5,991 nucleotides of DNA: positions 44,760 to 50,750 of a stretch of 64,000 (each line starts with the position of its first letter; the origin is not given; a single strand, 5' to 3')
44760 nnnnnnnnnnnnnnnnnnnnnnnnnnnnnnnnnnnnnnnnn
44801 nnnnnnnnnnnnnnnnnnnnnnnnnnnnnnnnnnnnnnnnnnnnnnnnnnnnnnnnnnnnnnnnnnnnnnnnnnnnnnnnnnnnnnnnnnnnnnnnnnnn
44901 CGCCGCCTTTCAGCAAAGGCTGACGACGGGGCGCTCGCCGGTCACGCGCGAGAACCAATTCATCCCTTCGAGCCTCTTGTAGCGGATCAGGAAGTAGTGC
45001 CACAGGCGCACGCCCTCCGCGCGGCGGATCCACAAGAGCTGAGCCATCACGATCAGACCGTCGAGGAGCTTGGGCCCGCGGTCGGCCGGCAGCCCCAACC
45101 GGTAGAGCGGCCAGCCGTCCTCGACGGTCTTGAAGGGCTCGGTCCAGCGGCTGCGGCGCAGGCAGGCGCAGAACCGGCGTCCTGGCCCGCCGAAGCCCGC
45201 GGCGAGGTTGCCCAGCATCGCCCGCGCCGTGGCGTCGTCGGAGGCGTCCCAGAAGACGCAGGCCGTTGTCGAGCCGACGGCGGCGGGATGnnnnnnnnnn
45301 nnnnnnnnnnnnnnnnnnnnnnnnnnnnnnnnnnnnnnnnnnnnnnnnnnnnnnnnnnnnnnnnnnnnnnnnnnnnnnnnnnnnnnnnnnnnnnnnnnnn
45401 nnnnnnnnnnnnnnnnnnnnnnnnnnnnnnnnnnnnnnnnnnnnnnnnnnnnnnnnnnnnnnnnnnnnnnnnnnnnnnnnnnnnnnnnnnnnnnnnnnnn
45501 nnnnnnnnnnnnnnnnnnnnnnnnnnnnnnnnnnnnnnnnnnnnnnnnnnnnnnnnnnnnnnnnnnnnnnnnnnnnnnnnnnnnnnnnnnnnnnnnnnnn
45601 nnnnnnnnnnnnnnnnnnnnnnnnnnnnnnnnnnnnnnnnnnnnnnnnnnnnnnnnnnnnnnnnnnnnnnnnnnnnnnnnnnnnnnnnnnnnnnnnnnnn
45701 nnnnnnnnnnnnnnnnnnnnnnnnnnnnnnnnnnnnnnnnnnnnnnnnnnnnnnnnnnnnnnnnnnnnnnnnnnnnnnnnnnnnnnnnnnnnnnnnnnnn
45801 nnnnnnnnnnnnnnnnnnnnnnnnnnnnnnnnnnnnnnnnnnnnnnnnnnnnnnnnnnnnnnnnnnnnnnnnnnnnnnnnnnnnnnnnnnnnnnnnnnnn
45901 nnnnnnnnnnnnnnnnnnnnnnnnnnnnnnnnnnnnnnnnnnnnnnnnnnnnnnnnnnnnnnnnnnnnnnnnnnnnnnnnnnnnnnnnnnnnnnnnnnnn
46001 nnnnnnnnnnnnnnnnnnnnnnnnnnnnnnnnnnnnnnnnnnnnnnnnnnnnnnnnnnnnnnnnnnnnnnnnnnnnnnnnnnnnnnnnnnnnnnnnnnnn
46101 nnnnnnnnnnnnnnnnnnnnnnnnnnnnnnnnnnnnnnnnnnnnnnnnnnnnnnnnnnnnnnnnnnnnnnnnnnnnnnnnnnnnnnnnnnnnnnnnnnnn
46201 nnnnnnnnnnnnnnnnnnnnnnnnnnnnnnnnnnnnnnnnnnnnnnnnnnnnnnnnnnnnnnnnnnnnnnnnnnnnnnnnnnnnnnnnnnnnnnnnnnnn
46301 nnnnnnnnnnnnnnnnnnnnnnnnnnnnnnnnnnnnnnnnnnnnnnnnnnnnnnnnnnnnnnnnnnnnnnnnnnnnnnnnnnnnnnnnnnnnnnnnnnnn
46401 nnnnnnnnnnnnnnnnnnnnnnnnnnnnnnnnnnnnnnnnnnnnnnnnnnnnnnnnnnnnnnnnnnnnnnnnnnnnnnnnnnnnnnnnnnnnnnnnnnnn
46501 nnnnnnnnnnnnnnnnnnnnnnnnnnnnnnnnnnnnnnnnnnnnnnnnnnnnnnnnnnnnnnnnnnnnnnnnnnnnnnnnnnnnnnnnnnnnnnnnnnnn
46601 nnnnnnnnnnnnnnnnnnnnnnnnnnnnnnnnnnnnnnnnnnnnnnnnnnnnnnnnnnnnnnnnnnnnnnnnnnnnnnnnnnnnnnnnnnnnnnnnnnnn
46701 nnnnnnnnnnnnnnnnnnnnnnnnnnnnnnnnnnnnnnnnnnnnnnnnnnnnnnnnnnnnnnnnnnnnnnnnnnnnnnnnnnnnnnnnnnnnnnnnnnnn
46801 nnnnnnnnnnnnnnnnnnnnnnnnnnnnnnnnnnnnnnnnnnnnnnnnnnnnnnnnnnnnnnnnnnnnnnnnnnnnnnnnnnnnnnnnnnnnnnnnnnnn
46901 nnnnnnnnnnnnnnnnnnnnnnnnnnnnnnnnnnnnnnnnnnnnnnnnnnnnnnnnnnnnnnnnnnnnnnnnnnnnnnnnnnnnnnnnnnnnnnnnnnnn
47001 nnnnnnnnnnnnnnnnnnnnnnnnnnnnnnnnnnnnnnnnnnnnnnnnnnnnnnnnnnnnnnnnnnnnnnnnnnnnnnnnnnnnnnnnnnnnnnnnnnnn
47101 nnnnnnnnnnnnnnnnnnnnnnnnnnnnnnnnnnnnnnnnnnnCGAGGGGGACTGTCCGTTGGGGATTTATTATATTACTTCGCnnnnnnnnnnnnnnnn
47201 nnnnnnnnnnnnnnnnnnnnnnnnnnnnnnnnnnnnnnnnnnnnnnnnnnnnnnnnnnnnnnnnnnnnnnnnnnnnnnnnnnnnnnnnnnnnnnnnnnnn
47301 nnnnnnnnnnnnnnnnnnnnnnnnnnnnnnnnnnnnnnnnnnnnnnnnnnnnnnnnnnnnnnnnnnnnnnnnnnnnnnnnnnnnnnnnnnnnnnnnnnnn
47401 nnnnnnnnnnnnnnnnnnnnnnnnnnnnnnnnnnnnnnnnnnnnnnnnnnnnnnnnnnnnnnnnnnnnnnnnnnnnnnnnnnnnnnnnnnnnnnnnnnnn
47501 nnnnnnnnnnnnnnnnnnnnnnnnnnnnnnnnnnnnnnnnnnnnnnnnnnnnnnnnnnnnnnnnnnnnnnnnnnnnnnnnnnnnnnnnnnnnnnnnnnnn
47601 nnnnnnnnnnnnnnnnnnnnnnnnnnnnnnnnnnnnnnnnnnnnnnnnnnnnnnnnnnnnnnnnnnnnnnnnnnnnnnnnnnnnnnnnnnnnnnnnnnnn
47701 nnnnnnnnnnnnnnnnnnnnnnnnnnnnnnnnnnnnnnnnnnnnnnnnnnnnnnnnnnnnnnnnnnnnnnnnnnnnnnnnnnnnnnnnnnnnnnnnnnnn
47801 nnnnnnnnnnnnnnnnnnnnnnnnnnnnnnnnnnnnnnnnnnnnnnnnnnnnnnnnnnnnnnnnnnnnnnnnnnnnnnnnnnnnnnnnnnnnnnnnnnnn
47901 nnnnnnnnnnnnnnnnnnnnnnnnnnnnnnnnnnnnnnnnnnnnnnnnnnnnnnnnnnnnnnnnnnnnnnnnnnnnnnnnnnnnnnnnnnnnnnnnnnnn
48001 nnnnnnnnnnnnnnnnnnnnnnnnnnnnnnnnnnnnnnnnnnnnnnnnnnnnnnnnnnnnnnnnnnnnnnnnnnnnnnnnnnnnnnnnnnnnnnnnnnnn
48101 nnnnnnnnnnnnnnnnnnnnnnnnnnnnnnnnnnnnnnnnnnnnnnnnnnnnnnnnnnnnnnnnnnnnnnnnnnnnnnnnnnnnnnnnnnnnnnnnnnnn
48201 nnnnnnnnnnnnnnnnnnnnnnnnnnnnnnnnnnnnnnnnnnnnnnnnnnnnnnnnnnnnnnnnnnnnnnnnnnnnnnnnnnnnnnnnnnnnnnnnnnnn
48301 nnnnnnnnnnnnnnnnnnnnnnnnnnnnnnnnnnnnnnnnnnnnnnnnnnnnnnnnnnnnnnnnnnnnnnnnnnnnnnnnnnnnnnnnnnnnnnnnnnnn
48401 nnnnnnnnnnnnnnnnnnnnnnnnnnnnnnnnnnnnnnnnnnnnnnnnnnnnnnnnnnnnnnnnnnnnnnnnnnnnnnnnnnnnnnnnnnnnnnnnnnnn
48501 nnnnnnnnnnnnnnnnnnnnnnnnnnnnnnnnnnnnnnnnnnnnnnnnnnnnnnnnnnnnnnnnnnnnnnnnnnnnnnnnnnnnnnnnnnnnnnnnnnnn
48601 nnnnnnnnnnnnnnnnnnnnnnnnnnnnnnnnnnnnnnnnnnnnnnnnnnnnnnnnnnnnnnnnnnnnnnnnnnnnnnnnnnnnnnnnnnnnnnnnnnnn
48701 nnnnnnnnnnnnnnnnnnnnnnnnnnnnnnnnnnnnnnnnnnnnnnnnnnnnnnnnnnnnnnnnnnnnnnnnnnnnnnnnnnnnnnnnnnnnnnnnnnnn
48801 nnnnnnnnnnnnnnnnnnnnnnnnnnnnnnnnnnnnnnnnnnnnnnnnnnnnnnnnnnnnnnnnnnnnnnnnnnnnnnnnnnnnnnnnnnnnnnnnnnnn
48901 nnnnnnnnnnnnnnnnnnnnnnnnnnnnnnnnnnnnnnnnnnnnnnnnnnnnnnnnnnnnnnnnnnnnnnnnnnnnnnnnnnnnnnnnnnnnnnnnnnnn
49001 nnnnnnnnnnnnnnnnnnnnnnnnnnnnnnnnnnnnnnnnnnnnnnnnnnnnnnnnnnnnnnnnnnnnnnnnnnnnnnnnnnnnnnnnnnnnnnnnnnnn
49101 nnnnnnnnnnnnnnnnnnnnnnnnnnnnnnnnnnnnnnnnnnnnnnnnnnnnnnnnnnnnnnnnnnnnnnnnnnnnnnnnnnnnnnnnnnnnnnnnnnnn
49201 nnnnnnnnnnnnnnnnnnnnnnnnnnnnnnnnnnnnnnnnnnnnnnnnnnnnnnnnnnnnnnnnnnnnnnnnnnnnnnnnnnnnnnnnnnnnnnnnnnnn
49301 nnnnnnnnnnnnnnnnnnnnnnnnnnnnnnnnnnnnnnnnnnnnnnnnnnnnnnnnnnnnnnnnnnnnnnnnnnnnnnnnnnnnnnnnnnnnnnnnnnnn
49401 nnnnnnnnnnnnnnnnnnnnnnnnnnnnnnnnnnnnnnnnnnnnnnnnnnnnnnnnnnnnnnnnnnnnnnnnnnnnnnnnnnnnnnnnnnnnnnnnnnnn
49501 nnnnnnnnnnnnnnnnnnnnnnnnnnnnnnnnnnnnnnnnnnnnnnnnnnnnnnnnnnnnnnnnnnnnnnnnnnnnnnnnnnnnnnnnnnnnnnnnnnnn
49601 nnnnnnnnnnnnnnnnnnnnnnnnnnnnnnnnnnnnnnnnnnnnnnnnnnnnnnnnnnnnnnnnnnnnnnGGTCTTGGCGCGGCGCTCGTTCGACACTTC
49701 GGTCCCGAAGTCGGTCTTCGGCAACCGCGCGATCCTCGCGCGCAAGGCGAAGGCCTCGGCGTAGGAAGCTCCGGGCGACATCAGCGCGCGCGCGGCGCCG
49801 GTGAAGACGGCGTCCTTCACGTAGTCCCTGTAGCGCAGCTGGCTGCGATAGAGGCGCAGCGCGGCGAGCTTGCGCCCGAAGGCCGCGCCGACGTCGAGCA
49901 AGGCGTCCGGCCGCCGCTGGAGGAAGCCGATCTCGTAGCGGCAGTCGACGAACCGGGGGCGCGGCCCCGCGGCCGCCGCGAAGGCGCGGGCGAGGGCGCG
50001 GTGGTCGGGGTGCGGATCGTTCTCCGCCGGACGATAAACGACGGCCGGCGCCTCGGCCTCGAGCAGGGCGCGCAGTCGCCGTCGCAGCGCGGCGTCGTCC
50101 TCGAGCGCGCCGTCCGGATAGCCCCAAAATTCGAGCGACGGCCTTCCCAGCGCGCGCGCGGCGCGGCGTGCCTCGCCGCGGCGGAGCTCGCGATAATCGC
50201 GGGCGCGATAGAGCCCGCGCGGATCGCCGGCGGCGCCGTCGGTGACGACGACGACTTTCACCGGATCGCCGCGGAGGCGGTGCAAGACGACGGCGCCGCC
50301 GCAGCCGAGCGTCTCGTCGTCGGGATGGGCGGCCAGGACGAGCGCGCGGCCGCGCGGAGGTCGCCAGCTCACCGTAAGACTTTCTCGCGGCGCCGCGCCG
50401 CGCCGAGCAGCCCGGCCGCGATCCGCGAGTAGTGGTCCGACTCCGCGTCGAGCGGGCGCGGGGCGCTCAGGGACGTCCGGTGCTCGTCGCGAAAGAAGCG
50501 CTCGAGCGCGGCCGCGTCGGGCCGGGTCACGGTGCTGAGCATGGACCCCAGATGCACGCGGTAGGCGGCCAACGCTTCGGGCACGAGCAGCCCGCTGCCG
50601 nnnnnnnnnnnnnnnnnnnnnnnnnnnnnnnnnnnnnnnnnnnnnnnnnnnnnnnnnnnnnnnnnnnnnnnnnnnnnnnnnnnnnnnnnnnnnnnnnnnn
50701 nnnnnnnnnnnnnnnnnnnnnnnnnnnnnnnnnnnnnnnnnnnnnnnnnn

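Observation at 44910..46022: Apparently circularly permuted GT-B (GT4) glycosyltransferase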

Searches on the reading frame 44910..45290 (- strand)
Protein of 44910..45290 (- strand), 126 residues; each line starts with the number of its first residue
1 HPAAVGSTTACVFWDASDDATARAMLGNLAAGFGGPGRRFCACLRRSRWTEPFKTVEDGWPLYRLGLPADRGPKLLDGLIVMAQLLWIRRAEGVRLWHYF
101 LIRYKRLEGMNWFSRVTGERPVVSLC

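Call 4: search_protein_families(library=pfam, proteins=[window:44910-45290:-], max_evalue=1)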
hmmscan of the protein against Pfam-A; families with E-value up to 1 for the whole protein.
window:44910-45290:- (126 aa): 0 families

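Call 29: search_protein_representatives(alignment_id=A2)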
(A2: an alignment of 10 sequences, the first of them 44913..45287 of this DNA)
Query: 10 sequences, 126 profile positions. Proteins with E-value up to 0.001 (for the whole library): 8; up to 1e-10: 4; up to 1e-30: 3. The best 8 are listed.
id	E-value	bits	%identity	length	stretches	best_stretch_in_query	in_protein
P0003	2.5e-49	182.7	-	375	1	3-126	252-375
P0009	4.7e-46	172.2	-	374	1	1-126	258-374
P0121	6.8e-33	129.6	-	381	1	8-126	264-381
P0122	1.4e-22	96.3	-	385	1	9-126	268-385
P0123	4.6e-08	49.4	-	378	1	13-125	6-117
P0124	4.0e-06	43.1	-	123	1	85-125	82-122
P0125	1.0e-05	41.8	-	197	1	13-125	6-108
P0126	1.5e-04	38.1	-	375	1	13-125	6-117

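Call 34: search_protein_families(library=pfam, proteins=[P0121, P0122, P0123, P0125, P0126], max_evalue=0.01)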
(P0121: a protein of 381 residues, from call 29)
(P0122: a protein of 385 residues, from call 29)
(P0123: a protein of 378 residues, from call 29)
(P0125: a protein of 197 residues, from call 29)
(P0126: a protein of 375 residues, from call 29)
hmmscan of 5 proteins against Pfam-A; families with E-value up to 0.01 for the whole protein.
P0121 (381 aa): 4 families
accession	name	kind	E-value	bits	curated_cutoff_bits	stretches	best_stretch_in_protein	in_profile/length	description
PF00534.26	Glycos_transf_1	-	5.2e-39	134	26.4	1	84-240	15-172/172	Glycosyl transferases group 1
PF13692.12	Glyco_trans_1_4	-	7.1e-34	117.5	27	1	85-226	2-142/142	Glycosyl transferases group 1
PF13524.12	Glyco_trans_1_2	-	5.3e-11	43.1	25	1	109-241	9-129/144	Glycosyl transferase-like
PF20706.3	GT4-conflict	-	2e-07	30.8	26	1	55-250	169-382/385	Family 4 Glycosyltransferase in conflict systems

P0122 (385 aa): 4 families
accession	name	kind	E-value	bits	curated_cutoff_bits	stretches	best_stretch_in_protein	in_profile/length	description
PF00534.26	Glycos_transf_1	-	3e-39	134.7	26.4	1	71-234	8-172/172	Glycosyl transferases group 1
PF13692.12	Glyco_trans_1_4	-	8.7e-34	117.2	27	1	79-220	2-142/142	Glycosyl transferases group 1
PF20706.3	GT4-conflict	-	1.3e-07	31.4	26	1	24-244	144-382/385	Family 4 Glycosyltransferase in conflict systems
PF13524.12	Glyco_trans_1_2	-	2.2e-06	28.1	25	1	111-246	16-141/144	Glycosyl transferase-like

P0123 (378 aa): 6 families
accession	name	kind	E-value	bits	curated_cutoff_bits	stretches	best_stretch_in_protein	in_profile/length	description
PF00534.26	Glycos_transf_1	-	1.1e-47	162.3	26.4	1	187-352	7-172/172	Glycosyl transferases group 1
PF13692.12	Glyco_trans_1_4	-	3.1e-38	131.7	27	1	196-338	2-142/142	Glycosyl transferases group 1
PF20706.3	GT4-conflict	-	2.2e-11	43.8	26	1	190-362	192-382/385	Family 4 Glycosyltransferase in conflict systems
PF13524.12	Glyco_trans_1_2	-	5.3e-08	33.4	25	1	245-363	27-140/144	Glycosyl transferase-like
PF13579.12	Glyco_trans_4_4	-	2.6e-07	31.6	29.7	1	17-145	5-118/158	Glycosyl transferase 4-like domain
PF13439.12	Glyco_transf_4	-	0.0001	22.8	28.5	1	18-173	7-165/170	Glycosyltransferase Family 4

P0125 (197 aa): 2 families
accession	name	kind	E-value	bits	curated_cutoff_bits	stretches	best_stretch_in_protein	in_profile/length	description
PF13579.12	Glyco_trans_4_4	-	6.2e-11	43.3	29.7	1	17-149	5-145/158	Glycosyl transferase 4-like domain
PF13439.12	Glyco_transf_4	-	1.1e-09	39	28.5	1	19-148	8-150/170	Glycosyltransferase Family 4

P0126 (375 aa): 6 families
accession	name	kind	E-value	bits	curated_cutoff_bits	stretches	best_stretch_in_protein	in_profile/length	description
PF00534.26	Glycos_transf_1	-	1.2e-35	123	26.4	1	193-348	14-170/172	Glycosyl transferases group 1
PF13692.12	Glyco_trans_1_4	-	2.5e-33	115.7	27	1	195-336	2-142/142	Glycosyl transferases group 1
PF13439.12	Glyco_transf_4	-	2.5e-14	54.1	28.5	1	18-158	7-152/170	Glycosyltransferase Family 4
PF13579.12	Glyco_trans_4_4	-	1.2e-13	52.1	29.7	1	17-156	5-143/158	Glycosyl transferase 4-like domain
PF20706.3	GT4-conflict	-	1.7e-08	34.3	26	1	135-347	141-368/385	Family 4 Glycosyltransferase in conflict systems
PF13524.12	Glyco_trans_1_2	-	4.5e-05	23.9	25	1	217-352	6-130/144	Glycosyl transferase-like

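Call 38: predict_structure(alignment_id=A2)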
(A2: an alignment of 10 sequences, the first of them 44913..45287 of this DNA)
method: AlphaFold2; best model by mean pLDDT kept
length: 125 residues; sequences in the alignment: 10
mean_pLDDT: 86.4   pTM: 0.83
mean pLDDT of the five models: 86.4, 85.1, 84.0, 83.4, 82.9
residues with pLDDT >= 90: 50; 70-90: 65; 50-70: 9; < 50: 1
segments of 3 or more residues with pLDDT < 50: none
pLDDT, mean of each block of 10 residues (from residue 1): 72 88 87 80 92 91 84 87 95 89 83 91 78
secondary structure, 60 per line:
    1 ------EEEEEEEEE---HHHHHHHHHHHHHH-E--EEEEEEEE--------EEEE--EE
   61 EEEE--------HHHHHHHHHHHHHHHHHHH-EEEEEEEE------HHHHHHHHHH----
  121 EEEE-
elements in order: E7-15 H19-32 E37-44 E53-56 E59-64 H73-91 E93-100 H107-116 E121-124

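Call 40: fold_search(model_id=the predicted structure, library=pdb)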
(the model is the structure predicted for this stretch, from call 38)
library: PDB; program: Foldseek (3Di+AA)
matches with E <= 10: 1032; with E <= 0.001: 0
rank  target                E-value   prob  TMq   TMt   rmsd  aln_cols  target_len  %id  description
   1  3c4q_B                3.0e-03  1.00  0.53  0.20   4.0       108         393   14  Structure of the retaining glycosyltransferase MshA : The first step in mycothiol biosynthesis. Organism : Corynebacte (released 2008-04-01)
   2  3c48_B                6.8e-03  1.00  0.49  0.19   4.1       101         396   13  Structure of the retaining glycosyltransferase MshA: The first step in mycothiol biosynthesis. Organism: Corynebacteri (released 2008-03-25)
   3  6jem_C                1.9e-02  0.97  0.52  0.18   5.9       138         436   13  Structure of Phytolacca americana UGT2 complexed with UDP-2fluoro-glucose and resveratrol (released 2020-03-11)
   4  6nag_B                2.0e-02  0.87  0.42  0.19   6.5       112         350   12  X-ray structure of a secreted C11 cysteine protease from Bacteroides thetaiotaomicron "iotapain (released 2019-12-11)
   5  6j31_A                3.3e-02  0.84  0.46  0.18   4.8       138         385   10  Crystal Structure Analysis of the Glycotransferase of kitacinnamycin (released 2020-01-15)
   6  4mue_B                3.5e-02  0.89  0.49  0.27   6.8       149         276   12  Crystal strcture of pantothenate synthetase in complex with 2-(5-methoxy-2-(4-(trifluoromethyl)phenylsulfonylcarbamoyl (released 2014-08-27)
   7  6jem_B                3.5e-02  0.84  0.45  0.17   6.1       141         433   12  Structure of Phytolacca americana UGT2 complexed with UDP-2fluoro-glucose and resveratrol (released 2020-03-11)
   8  3wrv_B                3.8e-02  0.72  0.39  0.31   6.0       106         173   11  Crystal structure of NN domain of resistance protein (released 2014-08-13)
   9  3ivc_B                4.9e-02  0.80  0.48  0.26   6.9       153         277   11  Crystal structure of pantothenate synthetase in complex with 2-(2-((benzofuran-2-ylmethoxy)carbonyl)-5-methoxy-1H-indo (released 2009-10-13)
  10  1v4v_B                6.3e-02  0.90  0.53  0.22   5.2       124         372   13  Crystal Structure Of UDP-N-Acetylglucosamine 2-Epimerase From Thermus Thermophilus HB8 (released 2003-12-02)
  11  6j32_B                6.3e-02  0.72  0.46  0.18   5.0       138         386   10  Crystal Structure Analysis of the Glycotransferase of kitacinnamycin (released 2020-01-15)
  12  1v4v_A                7.6e-02  0.94  0.55  0.22   4.6       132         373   13  Crystal Structure Of UDP-N-Acetylglucosamine 2-Epimerase From Thermus Thermophilus HB8 (released 2003-12-02)
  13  3gdw_A                7.6e-02  0.85  0.46  0.44   5.0       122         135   12  Crystal structure of sigma-54 interaction domain protein from Enterococcus faecalis (released 2009-03-10)
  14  6jel_B                8.1e-02  0.82  0.50  0.17   5.9       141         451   13  Structure of Phytolacca americana apo UGT2 (released 2020-03-11)
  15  2a86_B                8.1e-02  0.72  0.48  0.26   6.8       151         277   12  Crystal structure of A Pantothenate synthetase complexed with AMP and beta-alanine (released 2006-02-21)
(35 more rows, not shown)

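Call 56: search_solved_structures(query=A2, max_evalue=10, show_alignments=2)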
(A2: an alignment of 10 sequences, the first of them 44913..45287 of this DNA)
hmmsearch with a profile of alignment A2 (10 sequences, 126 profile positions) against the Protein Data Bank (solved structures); distinct sequences matched with E-value up to 10: 1.
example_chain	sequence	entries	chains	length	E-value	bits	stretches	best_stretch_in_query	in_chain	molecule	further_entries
7n63_A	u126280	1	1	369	0.19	15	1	91-120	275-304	Putative aminotransferase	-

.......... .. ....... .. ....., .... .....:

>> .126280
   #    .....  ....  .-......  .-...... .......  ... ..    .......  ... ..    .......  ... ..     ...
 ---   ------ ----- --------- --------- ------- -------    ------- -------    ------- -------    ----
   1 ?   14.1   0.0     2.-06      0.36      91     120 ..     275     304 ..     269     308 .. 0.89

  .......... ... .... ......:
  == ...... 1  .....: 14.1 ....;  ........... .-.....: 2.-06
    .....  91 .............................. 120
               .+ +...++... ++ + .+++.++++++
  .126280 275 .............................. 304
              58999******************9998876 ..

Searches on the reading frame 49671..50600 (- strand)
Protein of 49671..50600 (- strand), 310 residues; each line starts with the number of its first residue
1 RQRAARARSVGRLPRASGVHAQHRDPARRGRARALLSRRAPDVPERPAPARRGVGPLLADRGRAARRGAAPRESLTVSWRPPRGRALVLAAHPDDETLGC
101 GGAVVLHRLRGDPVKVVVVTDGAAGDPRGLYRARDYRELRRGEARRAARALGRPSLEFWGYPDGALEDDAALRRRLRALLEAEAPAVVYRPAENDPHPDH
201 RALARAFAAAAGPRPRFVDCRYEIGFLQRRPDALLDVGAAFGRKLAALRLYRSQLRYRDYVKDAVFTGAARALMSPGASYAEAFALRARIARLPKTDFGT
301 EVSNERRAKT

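Call 34: search_protein_families(library=pfam, proteins=[window:49671-50600:-], max_evalue=0.01)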
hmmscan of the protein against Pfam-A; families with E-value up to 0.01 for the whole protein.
window:49671-50600:- (310 aa): 1 family
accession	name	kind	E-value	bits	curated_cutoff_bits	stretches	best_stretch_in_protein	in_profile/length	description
PF02585.22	PIG-L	-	6.5e-30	104.7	28.2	1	87-210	1-128/129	GlcNAc-PI de-N-acetylase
